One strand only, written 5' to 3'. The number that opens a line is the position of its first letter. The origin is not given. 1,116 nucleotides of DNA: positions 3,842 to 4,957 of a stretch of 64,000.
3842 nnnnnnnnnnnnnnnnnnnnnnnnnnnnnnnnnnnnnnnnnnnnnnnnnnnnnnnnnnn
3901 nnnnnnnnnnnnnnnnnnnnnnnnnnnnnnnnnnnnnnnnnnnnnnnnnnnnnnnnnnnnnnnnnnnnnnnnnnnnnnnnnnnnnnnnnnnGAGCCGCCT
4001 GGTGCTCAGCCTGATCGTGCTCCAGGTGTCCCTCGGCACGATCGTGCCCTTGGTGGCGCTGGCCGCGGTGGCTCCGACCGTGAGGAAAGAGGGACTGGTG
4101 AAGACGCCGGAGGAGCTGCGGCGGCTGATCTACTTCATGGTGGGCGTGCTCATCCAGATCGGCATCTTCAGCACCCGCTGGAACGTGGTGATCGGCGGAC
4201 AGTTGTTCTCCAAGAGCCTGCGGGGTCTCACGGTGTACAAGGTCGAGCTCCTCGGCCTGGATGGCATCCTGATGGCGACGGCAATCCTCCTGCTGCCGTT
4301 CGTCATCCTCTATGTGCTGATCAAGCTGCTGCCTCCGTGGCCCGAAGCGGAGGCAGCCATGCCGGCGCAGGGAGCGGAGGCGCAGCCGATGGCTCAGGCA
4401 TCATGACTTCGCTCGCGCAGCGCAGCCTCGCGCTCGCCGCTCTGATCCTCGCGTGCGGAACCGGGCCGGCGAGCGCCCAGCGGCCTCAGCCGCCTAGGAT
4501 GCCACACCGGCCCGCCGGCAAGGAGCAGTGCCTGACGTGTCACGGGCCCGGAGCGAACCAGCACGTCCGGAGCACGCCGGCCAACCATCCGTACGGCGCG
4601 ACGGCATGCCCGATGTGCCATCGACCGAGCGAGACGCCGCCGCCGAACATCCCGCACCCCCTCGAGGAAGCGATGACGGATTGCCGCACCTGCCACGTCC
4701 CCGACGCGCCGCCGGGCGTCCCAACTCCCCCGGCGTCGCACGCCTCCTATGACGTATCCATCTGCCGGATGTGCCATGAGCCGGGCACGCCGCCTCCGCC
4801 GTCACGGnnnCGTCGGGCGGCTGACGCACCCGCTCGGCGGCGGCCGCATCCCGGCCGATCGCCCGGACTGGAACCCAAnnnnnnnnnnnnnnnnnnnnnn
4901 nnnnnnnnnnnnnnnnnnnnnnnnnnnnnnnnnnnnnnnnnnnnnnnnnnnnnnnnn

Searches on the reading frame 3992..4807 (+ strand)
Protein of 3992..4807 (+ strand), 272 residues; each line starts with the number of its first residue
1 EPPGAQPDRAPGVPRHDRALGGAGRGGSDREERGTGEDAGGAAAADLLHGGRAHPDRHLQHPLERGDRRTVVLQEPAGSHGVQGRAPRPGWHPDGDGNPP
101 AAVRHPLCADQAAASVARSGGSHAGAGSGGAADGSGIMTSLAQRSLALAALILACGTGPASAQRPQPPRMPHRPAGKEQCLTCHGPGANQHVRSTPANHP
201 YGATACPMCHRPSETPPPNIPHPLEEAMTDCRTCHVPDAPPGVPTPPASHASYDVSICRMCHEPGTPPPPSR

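Call 37: search_protein_families(library=pfam, proteins=[window:3992-4807:+], max_evalue=0.001)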
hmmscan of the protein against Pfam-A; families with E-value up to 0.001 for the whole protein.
window:3992-4807:+ (272 aa): 1 family
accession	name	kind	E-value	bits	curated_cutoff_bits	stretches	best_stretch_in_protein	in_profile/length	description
PF14522.11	Cytochrome_C7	-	0.00086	19.5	24.8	0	176-235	12-66/67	Cytochrome c7 and related cytochrome c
